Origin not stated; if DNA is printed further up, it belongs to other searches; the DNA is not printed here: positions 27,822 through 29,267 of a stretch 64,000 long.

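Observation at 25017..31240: Compact RiPP-like operon with an uncharacterised enzyme combination: nucleotidyltransferase, HprK-like kinase::PqqD, S24/S26 peptidase, rSAM-SPASM, small peptide, ABC exporter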

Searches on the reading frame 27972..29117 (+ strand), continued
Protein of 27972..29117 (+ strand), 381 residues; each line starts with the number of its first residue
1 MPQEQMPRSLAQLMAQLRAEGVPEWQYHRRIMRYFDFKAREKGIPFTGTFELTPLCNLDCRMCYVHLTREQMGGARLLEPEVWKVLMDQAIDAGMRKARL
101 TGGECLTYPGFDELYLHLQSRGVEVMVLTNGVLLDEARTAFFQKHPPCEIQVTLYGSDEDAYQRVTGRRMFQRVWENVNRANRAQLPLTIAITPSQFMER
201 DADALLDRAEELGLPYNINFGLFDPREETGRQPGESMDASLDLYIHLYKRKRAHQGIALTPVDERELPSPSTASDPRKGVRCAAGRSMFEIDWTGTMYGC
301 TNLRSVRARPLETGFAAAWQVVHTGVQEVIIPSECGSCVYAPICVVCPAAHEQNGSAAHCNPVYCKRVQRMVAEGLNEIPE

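Call 34: find_encoding_contigs(protein=P0014, flank=10000, max_places=2)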
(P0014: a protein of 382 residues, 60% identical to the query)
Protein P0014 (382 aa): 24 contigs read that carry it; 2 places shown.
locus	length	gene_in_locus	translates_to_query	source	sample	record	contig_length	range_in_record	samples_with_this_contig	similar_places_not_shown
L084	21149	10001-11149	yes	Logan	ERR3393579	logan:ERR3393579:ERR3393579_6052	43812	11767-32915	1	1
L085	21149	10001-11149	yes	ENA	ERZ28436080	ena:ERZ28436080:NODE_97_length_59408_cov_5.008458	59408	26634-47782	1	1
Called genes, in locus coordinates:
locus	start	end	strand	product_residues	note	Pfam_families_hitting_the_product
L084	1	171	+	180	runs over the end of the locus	PF01066:CDP-OH_P_transf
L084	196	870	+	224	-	PF04263:TPK_catalytic, PF04265:TPK_B1_binding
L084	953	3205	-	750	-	PF12437:GSIII_N, PF00120:Gln-synt_C, PF18318:Gln-synt_C-ter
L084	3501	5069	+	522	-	PF28082:ZorA-like_t1, PF01618:MotA_ExbB (weak), PF00563:EAL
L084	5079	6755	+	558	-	PF13620:CarboxypepD_reg (faint), PF11974:bMG3 (faint), PF17802:SpaA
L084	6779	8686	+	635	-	PF01656:CbiA, PF13614:AAA_31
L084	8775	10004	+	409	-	PF05402:PqqD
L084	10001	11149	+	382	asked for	PF04055:Radical_SAM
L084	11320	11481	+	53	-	-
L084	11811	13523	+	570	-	PF00664:ABC_membrane, PF00005:ABC_tran, PF02463:SMC_N (faint)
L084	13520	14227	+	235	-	PF04892:VanZ-LLP1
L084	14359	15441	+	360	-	PF14907:NTP_transf_5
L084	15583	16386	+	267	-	-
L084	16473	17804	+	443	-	PF00155:Aminotran_1_2 (weak), PF01041:DegT_DnrJ_EryC1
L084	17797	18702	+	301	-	PF04892:VanZ-LLP1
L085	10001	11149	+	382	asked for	PF04055:Radical_SAM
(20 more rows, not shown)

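Call 44: search_protein_families(library=pfam, proteins=[L064:12278-13042:+, L064:10694-10957:+, L064:12012-12278:+, L081:7761-8810:+], max_evalue=10)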
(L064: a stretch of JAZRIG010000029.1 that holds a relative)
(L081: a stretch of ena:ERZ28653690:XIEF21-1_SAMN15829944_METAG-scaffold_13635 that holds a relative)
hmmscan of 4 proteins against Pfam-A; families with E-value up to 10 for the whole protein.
L064:12278-13042:+ (255 aa): 3 families
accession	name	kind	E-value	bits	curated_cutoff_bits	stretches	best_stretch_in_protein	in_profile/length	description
PF07475.17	Hpr_kinase_C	-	0.0026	17.8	33.3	1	104-136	8-41/171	HPr Serine kinase C-terminal domain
PF13671.12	AAA_33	-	0.01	16.6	27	1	117-150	2-35/143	AAA domain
PF13207.12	AAA_17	-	0.094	13.4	27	1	120-146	1-27/136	AAA domain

L064:10694-10957:+ (88 aa): 2 families
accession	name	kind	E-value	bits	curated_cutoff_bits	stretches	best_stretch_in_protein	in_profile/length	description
PF05402.18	PqqD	-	6e-14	52.6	23.4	1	24-86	9-66/67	Coenzyme PQQ synthesis protein D (PqqD)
PF06070.16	Herpes_UL32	-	0.12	10.4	25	1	39-77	256-294/1123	Herpesvirus large structural phosphoprotein UL32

L064:12012-12278:+ (89 aa): 1 family
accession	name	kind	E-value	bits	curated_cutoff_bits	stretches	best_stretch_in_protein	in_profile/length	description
PF19468.4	DUF6005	-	0.034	13.6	25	1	34-86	12-61/327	Family of unknown function (DUF6005)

L081:7761-8810:+ (350 aa): 4 families
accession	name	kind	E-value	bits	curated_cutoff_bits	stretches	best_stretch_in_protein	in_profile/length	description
PF03779.20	SPW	-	0.12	13.4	31.5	0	222-250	13-41/93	SPW repeat domain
PF14317.12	YcxB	-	0.23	11.7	23.3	1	147-165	42-58/61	YcxB-like protein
PF19744.4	DUF6232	-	0.32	11.9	27.4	1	39-94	37-91/117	Family of unknown function (DUF6232)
PF08592.16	Anthrone_oxy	-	1.7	9.3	27.3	1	207-252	4-49/106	Anthrone oxygenase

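Call 59: find_encoding_contigs(protein=window:27972-29117:+, flank=3000, max_places=3)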
Protein window:27972-29117:+ (381 aa): 2 contigs read that carry it; 1 place shown.
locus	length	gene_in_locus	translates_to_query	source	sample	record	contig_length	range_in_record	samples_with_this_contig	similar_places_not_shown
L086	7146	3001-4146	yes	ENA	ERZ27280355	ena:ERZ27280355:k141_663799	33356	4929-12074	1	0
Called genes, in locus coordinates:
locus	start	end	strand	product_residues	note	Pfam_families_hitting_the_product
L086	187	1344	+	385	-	PF14907:NTP_transf_5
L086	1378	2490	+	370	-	PF05402:PqqD (weak)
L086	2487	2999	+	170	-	-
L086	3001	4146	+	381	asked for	PF04055:Radical_SAM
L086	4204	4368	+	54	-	-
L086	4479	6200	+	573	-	PF00664:ABC_membrane, PF00005:ABC_tran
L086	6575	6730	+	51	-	-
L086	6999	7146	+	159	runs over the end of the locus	PF00583:Acetyltransf_1, PF13673:Acetyltransf_10, PF13508:Acetyltransf_7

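Call 76: predict_structure(alignment_id=A1)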
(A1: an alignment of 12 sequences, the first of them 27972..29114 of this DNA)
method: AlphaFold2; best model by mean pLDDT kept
length: 381 residues; sequences in the alignment: 12
mean_pLDDT: 87.9   pTM: 0.87
mean pLDDT of the five models: 87.9, 87.5, 85.3, 83.4, 73.8
residues with pLDDT >= 90: 232; 70-90: 121; 50-70: 25; < 50: 3
segments of 3 or more residues with pLDDT < 50: 1-3
pLDDT, mean of each block of 10 residues (from residue 1): 69 94 91 93 95 82 78 89 98 97 74 97 95 95 97 94 91 96 97 90 93 91 75 78 93 92 86 73 92 94 89 98 92 78 74 62 84 89 62
secondary structure, 60 per line:
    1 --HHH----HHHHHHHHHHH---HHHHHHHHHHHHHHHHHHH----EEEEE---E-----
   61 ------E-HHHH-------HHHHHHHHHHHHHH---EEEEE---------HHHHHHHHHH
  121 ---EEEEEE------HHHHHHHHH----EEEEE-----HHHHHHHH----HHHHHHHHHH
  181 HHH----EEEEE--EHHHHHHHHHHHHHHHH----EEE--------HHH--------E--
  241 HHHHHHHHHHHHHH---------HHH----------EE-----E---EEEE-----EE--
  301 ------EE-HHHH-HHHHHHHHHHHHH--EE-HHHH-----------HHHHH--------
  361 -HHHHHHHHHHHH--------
elements in order: H10-20 H24-42 E47-51 H69-72 H80-93 E97-101 H111-120 E124-129 H136-144 E149-153 H159-166 H171-183 E188-192 H196-211 E216-218 H241-254 E288-291 H310-313 H315-327 H333-336 H348-352 H362-373

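Call 83: fold_search(model_id=the predicted structure, library=pdb)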
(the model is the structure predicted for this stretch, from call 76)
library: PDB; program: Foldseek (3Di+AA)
matches with E <= 10: 1478; with E <= 0.001: 134
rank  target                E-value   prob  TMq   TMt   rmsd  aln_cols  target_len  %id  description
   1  6efn                  3.6e-14  1.00  0.52  0.52   5.4       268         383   20  Structure of a RiPP maturase, SkfB (released 2018-10-24)
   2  5v1q_B                7.3e-13  1.00  0.63  0.55   7.6       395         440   15  Crystal structure of Streptococcus suis SuiB (released 2017-08-30)
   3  5v1s_A                2.4e-12  1.00  0.65  0.59   7.2       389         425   16  Crystal structure of Streptococcus suis SuiB bound to S-adenosylmethionine (released 2017-08-30)
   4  5v1q_A                2.7e-12  1.00  0.65  0.58   7.1       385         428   16  Crystal structure of Streptococcus suis SuiB (released 2017-08-30)
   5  7vob                  5.5e-12  1.00  0.51  0.59  10.9       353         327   16  The crystal structure of a Radical SAM Enzyme BlsE involved in the Biosynthesis of Blasticidin S (released 2022-05-04)
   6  5v1s_B                7.4e-12  1.00  0.60  0.55   6.4       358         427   15  Crystal structure of Streptococcus suis SuiB bound to S-adenosylmethionine (released 2017-08-30)
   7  5v1t_A                8.8e-12  1.00  0.63  0.56   5.8       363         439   16  Crystal structure of Streptococcus suis SuiB bound to precursor peptide SuiA (released 2017-08-30)
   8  1tv7_B                7.9e-11  1.00  0.50  0.58   9.7       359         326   15  Structure of the S-adenosylmethionine dependent Enzyme MoaA (released 2004-08-31)
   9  2fb2_B                1.1e-10  1.00  0.50  0.57  10.2       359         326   15  Structure of the MoaA Arg17/266/268/Ala triple mutant (released 2006-05-09)
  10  6c8v                  2.6e-10  1.00  0.56  0.67   6.2       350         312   16  X-ray structure of PqqE from Methylobacterium extorquens (released 2018-02-14)
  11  2fb2_A                3.7e-10  1.00  0.50  0.57   9.8       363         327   15  Structure of the MoaA Arg17/266/268/Ala triple mutant (released 2006-05-09)
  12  8hzv_D                4.2e-10  1.00  0.47  0.39  10.2       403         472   19  The crystal structure of a Radical SAM Enzyme DesII (released 2024-07-10)
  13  8hzv_C                5.6e-10  1.00  0.48  0.40   8.1       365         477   18  The crystal structure of a Radical SAM Enzyme DesII (released 2024-07-10)
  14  4k38_A                7.6e-10  1.00  0.64  0.66   6.3       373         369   14  Native anSMEcpe with bound AdoMet and Kp18Cys peptide (released 2013-05-08)
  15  8hzv_A                9.1e-10  1.00  0.47  0.38  11.3       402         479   17  The crystal structure of a Radical SAM Enzyme DesII (released 2024-07-10)
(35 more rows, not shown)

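Call 88: find_encoding_contigs(protein=P0100, flank=10000, max_places=1)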
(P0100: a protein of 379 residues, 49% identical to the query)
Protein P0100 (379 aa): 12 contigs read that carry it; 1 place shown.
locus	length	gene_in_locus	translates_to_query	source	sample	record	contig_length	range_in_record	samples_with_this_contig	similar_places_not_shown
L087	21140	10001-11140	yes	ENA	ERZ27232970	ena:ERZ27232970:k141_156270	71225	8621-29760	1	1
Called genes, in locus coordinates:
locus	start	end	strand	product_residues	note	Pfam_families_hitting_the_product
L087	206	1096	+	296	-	PF04286:DUF445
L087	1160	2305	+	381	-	PF00248:Aldo_ket_red, PF13183:Fer4_8 (weak), PF13534:Fer4_17 (faint)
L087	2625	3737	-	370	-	PF13102:Phage_int_SAM_5 (weak), PF14659:Phage_int_SAM_3, PF22022:Phage_int_M (weak), PF00589:Phage_integrase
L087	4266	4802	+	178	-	PF02357:NusG (weak)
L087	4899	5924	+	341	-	PF03816:LytR_cpsA_psr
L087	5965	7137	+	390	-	-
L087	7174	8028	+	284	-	-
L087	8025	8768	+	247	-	PF01656:CbiA (weak), PF10609:ParA (faint), PF13614:AAA_31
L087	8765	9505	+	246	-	PF19567:CpsB_CapC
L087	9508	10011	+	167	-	-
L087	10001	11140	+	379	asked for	PF04055:Radical_SAM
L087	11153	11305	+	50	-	-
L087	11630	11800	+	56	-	-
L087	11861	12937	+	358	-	PF05402:PqqD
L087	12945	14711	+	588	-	PF00664:ABC_membrane, PF00005:ABC_tran, PF02463:SMC_N (weak)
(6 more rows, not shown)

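Call 89: find_encoding_contigs(protein=P0078, flank=10000, max_places=1)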
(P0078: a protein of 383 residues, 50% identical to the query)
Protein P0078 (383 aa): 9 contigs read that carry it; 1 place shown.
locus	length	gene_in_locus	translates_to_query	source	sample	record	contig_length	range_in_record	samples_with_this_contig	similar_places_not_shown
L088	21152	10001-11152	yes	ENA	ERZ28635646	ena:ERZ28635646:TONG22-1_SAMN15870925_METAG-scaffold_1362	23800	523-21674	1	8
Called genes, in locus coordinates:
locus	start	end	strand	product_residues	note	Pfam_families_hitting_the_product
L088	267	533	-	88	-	PF12958:DUF3847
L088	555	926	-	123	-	-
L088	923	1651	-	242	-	PF17989:ALP_N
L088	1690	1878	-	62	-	-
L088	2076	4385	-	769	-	PF13191:AAA_16 (weak), PF13374:TPR_10 (faint), PF07719:TPR_2 (faint), PF17874:TPR_MalT (weak), PF13181:TPR_8 (faint), PF13424:TPR_12 (weak)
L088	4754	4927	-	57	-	-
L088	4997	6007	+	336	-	PF03816:LytR_cpsA_psr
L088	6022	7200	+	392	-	-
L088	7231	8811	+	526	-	PF02706:Wzz, PF01656:CbiA (weak), PF10609:ParA (faint), PF13614:AAA_31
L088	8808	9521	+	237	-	PF19567:CpsB_CapC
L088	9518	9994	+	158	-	-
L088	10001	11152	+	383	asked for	PF04055:Radical_SAM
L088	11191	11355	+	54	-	-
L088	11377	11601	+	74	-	-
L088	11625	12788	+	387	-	PF04055:Radical_SAM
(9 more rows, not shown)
